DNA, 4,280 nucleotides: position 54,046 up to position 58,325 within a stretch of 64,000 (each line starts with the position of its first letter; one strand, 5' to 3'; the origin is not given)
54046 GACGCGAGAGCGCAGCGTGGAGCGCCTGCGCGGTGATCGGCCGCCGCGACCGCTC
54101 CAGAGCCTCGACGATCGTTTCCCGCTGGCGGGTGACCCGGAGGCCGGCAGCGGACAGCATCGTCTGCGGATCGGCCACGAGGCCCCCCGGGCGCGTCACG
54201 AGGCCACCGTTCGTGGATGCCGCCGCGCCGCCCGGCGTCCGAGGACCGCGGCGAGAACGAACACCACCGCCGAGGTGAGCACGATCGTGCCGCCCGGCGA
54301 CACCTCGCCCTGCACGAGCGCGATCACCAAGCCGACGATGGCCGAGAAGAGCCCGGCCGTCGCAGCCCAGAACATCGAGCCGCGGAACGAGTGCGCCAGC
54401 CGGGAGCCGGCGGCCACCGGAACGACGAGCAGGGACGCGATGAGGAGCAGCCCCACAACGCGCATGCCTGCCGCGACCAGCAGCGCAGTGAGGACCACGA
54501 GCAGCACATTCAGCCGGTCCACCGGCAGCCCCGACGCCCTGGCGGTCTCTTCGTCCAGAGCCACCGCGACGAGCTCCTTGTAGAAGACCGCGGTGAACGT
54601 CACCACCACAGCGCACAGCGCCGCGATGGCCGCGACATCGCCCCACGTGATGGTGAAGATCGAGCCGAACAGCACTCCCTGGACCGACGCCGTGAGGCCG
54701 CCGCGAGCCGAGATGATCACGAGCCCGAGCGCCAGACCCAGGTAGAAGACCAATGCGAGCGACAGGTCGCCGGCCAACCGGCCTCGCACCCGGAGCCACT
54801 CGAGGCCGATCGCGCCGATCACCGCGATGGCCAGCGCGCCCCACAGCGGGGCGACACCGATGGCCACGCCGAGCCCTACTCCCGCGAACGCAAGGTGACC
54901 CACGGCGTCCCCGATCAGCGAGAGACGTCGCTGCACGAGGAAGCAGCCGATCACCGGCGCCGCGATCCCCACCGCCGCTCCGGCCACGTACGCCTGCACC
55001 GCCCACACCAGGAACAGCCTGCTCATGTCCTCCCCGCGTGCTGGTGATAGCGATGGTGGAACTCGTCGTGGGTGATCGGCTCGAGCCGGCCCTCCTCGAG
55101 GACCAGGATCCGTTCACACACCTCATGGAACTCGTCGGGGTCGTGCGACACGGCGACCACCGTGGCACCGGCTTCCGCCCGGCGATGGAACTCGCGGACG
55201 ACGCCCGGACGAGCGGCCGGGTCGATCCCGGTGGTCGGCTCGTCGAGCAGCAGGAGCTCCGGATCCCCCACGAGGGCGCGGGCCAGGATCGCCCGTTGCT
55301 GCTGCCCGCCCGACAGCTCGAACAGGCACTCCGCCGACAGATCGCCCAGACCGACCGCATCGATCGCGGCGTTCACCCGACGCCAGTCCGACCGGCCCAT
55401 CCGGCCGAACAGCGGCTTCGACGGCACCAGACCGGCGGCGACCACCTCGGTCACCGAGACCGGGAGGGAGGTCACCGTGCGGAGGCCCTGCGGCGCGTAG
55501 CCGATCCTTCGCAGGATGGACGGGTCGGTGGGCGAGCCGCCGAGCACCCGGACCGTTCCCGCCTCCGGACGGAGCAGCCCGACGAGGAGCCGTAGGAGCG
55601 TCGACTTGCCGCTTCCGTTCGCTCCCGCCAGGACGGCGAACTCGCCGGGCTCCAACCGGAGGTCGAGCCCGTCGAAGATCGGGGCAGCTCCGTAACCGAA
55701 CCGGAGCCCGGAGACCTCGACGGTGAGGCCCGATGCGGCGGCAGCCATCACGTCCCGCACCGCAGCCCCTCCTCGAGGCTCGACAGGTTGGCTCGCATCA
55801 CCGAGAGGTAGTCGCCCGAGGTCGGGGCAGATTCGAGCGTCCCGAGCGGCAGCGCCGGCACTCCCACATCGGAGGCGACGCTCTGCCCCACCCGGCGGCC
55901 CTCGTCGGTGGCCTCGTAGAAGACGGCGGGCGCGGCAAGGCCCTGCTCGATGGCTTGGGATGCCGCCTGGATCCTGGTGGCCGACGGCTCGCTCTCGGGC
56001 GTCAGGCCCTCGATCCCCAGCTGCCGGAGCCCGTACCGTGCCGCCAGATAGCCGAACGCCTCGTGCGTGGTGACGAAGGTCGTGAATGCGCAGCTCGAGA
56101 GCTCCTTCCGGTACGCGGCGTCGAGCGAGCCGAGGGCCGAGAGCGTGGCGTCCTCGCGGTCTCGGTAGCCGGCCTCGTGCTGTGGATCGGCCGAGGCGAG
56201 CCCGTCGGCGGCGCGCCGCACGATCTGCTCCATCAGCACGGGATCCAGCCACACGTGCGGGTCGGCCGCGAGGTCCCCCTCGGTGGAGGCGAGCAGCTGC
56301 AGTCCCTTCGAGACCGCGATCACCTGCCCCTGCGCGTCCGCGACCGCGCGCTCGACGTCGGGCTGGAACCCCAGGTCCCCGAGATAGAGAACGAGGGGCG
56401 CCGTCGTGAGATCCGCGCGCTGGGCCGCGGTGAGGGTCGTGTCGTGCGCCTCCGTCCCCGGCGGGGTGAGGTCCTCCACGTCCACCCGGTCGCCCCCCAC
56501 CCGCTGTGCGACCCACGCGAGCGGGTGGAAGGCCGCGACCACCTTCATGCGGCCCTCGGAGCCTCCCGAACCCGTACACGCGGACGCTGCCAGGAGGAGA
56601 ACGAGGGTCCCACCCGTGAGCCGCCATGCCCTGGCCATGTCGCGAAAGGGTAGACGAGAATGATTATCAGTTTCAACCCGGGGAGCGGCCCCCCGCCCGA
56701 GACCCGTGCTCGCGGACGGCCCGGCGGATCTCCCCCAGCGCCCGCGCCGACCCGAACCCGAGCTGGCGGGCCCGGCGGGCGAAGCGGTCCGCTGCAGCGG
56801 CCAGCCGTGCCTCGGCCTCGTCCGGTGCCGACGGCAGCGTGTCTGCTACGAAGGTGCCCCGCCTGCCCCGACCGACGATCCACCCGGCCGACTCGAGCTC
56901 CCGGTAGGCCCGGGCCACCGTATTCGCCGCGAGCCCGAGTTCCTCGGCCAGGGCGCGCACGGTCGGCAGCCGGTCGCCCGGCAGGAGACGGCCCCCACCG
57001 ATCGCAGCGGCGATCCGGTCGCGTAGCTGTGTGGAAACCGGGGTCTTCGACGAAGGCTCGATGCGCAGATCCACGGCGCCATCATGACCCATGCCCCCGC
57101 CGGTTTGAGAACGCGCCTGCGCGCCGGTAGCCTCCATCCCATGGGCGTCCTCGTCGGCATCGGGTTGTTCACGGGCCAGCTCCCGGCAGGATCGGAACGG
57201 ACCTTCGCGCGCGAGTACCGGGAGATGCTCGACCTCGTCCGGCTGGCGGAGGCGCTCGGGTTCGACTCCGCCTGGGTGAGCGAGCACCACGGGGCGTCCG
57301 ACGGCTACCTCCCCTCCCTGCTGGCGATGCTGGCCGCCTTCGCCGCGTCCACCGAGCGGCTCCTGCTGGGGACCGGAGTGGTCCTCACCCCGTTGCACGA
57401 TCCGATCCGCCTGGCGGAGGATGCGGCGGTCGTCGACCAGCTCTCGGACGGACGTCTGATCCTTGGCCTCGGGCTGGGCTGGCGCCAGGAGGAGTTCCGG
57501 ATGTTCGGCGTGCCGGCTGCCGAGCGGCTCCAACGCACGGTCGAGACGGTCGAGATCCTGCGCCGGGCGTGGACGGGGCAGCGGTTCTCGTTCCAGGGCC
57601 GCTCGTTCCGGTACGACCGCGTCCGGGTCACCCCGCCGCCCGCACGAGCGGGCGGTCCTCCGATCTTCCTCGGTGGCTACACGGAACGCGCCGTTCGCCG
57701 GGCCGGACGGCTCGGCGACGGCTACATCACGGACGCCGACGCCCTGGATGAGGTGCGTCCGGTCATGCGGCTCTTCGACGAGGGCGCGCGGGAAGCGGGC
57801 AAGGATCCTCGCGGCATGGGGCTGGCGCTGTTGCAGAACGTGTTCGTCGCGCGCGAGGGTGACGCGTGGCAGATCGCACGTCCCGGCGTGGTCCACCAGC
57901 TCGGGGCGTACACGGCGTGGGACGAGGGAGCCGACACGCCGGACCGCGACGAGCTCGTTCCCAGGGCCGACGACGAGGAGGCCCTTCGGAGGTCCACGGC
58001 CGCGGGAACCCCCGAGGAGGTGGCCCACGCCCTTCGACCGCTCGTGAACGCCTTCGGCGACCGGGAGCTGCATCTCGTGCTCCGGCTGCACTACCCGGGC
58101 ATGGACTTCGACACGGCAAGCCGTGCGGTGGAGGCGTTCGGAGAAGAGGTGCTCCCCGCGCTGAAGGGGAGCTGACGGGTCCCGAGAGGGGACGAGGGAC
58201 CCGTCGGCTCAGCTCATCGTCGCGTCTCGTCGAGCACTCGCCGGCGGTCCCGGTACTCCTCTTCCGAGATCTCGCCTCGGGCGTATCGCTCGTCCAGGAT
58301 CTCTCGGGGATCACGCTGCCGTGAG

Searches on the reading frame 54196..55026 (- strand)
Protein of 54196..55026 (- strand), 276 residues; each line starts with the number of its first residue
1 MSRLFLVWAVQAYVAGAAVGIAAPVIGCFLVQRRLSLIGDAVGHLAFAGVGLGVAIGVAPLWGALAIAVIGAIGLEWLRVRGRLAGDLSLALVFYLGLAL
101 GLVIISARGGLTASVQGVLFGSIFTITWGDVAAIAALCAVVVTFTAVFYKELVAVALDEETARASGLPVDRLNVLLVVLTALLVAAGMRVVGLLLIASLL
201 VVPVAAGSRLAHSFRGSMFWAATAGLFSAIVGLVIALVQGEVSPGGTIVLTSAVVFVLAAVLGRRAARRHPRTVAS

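Call 72: search_protein_families(library=pfam, proteins=[window:54196-55026:-], max_evalue=0.01)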
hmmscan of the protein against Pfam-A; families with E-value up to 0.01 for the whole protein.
window:54196-55026:- (276 aa): 2 families
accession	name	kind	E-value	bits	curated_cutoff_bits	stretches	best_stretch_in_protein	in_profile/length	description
PF00950.22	ABC-3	-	1.2e-57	195.9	20.1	1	10-261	6-256/258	ABC 3 transport family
PF01032.23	FecCD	-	2.1e-06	27.4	26.5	1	45-248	82-296/311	FecCD transport family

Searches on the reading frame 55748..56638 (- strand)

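Call 72: search_protein_families(library=pfam, proteins=[window:55748-56638:-], max_evalue=0.01)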
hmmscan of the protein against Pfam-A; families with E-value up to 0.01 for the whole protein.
window:55748-56638:- (296 aa): 1 family
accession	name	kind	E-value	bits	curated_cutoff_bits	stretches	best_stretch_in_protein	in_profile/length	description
PF01297.22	ZnuA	-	1.2e-63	215.5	29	1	33-290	1-262/263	Zinc-uptake complex component A periplasmic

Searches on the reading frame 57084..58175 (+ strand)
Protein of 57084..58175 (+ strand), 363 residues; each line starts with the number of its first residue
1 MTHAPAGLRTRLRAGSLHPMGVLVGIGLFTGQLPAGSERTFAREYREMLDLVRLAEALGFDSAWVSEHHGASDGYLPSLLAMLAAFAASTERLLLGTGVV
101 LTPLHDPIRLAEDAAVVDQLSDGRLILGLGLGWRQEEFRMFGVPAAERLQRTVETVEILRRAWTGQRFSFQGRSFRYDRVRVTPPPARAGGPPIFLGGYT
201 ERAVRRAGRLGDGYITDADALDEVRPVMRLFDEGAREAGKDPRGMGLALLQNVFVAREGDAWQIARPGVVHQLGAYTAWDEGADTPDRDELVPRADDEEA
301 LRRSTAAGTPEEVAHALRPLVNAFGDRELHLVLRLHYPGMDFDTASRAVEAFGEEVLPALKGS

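Call 72: search_protein_families(library=pfam, proteins=[window:57084-58175:+], max_evalue=0.01)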
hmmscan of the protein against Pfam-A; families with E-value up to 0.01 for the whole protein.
window:57084-58175:+ (363 aa): 1 family
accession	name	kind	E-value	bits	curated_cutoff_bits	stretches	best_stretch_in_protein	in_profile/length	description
PF00296.26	Bac_luciferase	-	3e-69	234.2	27.9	1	39-325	18-312/314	Luciferase-like monooxygenase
